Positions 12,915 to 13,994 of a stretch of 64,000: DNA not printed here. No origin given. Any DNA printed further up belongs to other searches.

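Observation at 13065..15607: NAD-dependent DNA ligase split into two separately translated halves by a GIY-YIG homing endonuclease, exactly at the OB-fold / Zn-finger domain boundary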

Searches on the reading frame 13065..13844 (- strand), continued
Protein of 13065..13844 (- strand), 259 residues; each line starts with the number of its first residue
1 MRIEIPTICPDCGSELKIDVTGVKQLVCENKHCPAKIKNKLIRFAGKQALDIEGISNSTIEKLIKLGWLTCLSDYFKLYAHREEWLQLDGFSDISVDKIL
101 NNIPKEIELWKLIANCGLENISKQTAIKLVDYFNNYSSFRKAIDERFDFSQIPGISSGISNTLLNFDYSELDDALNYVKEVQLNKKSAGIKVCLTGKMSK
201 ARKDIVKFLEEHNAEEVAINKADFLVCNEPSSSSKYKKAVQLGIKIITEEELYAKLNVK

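Call 76: search_solved_structures(query=window:13065-13844:-, show_alignments=5, max_evalue=1e-8)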
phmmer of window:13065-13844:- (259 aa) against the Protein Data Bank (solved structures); distinct sequences matched with E-value up to 1e-8: 7.
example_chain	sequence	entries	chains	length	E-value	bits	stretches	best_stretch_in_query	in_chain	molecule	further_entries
1dgs_A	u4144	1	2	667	1.8e-17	66.9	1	3-256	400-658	DNA LIGASE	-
2owo_A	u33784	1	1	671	2.8e-15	59.8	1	3-253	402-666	DNA ligase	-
5tt5_A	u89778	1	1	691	3e-15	59.6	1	3-253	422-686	DNA ligase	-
4glx_A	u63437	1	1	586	8.9e-10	41.7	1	3-169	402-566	DNA ligase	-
9hu3_B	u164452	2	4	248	9.9e-10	41.6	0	1-253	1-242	DNA ligase subunit B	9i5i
1v9p_A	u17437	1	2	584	1e-09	41.5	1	3-153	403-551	DNA ligase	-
8ak4_A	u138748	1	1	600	2.2e-09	40.4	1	3-160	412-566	DNA ligase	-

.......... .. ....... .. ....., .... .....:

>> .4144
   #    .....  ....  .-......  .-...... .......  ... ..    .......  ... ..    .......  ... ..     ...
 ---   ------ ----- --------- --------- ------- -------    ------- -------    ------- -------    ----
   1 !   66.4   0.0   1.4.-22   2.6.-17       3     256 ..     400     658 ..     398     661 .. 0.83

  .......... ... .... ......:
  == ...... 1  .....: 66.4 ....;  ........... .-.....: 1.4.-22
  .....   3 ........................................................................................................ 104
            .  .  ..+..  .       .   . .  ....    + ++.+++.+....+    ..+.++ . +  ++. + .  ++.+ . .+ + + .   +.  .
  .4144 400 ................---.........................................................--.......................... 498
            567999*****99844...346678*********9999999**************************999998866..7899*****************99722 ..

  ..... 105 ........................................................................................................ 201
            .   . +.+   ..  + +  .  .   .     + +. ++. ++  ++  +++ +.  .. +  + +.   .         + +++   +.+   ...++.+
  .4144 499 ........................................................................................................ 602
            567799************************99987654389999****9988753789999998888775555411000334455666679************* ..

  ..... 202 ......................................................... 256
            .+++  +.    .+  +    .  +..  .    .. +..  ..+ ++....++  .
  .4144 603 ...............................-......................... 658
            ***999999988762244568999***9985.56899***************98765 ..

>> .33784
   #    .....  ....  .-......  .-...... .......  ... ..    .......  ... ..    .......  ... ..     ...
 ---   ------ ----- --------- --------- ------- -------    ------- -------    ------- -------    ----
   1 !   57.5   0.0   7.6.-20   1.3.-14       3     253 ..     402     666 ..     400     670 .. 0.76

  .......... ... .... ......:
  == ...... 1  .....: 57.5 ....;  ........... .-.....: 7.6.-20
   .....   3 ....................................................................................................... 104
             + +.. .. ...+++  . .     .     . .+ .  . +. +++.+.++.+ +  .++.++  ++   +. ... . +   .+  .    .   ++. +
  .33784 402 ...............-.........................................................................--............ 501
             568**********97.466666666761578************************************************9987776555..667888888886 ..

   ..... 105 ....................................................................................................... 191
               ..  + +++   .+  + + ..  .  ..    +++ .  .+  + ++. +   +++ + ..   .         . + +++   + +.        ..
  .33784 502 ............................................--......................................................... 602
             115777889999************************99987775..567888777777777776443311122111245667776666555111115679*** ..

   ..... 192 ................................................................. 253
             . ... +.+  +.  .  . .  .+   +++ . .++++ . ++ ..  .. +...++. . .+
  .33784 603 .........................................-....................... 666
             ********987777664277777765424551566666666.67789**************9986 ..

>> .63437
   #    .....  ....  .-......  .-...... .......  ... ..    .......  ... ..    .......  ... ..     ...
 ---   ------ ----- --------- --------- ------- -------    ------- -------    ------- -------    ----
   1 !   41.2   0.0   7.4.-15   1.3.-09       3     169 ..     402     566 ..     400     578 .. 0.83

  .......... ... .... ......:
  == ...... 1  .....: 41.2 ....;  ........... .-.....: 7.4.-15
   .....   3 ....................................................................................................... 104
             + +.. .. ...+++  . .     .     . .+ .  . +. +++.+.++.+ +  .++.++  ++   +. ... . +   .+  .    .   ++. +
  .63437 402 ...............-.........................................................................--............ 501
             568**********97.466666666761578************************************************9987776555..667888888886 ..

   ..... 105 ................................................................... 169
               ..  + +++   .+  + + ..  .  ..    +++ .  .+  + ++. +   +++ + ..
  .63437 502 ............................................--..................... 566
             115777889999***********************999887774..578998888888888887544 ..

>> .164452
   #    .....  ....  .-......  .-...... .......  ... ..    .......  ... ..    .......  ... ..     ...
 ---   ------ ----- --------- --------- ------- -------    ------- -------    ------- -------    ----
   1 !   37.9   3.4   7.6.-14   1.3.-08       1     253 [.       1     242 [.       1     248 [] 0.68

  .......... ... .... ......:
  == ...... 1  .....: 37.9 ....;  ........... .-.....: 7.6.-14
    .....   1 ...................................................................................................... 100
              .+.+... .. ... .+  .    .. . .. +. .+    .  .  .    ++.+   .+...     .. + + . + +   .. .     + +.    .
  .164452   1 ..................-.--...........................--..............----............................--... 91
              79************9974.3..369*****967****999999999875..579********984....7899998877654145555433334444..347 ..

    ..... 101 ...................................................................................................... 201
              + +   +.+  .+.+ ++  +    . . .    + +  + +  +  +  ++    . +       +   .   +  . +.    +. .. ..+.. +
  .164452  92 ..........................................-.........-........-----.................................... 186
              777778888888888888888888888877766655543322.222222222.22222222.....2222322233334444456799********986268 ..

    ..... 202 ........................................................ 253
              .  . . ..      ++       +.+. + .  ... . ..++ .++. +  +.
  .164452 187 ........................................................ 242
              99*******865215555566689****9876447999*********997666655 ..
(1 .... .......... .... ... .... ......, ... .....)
